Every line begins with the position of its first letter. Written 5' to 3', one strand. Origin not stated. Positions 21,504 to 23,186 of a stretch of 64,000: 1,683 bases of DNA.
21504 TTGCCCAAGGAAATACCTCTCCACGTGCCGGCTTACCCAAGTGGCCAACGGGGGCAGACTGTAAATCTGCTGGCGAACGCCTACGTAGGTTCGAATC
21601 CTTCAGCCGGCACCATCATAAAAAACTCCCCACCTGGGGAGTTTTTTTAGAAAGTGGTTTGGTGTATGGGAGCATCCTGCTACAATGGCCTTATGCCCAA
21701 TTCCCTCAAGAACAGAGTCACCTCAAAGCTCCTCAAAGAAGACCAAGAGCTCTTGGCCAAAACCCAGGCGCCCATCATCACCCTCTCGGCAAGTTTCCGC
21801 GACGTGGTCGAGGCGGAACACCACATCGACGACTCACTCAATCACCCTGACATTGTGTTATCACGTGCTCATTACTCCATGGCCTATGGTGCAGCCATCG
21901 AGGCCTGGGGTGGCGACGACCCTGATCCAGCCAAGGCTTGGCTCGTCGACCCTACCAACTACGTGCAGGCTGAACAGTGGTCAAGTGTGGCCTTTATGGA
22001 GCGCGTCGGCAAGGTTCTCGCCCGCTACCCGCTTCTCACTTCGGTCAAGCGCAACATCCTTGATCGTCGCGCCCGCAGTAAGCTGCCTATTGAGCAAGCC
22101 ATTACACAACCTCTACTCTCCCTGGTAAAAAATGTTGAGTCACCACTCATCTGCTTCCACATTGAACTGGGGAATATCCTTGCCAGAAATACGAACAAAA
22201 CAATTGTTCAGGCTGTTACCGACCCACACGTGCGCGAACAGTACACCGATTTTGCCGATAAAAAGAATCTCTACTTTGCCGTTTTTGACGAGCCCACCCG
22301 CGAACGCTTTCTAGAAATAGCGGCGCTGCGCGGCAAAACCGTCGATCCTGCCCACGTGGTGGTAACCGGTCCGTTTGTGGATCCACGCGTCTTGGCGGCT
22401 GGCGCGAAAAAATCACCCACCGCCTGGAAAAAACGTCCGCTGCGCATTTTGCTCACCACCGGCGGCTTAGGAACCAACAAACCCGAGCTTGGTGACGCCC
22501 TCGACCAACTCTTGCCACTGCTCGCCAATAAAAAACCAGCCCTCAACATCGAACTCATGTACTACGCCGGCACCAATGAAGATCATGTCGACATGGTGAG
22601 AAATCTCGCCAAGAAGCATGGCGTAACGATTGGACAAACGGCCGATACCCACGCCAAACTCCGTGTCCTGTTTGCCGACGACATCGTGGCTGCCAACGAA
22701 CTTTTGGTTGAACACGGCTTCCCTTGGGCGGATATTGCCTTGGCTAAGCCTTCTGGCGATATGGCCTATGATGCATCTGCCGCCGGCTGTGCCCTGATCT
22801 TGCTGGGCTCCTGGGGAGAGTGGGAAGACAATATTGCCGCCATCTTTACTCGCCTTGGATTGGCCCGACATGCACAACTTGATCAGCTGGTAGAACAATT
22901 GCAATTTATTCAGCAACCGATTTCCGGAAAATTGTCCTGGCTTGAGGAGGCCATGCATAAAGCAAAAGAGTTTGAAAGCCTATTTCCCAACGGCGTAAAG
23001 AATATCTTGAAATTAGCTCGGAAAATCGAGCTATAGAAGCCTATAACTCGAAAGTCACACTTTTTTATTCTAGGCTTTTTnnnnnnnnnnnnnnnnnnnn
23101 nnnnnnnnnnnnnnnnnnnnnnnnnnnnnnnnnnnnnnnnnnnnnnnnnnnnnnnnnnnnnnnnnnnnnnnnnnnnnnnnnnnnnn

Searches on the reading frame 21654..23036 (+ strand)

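Call 10: search_protein_families(library=pfam, proteins=[window:21654-23036:+])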
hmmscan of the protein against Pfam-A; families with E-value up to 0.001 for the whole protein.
window:21654-23036:+ (460 aa): 1 family
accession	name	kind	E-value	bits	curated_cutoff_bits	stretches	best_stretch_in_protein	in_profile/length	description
PF22053.2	DUF6938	-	0.00058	20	27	1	236-333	7-108/236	Domain of unknown function (DUF6938)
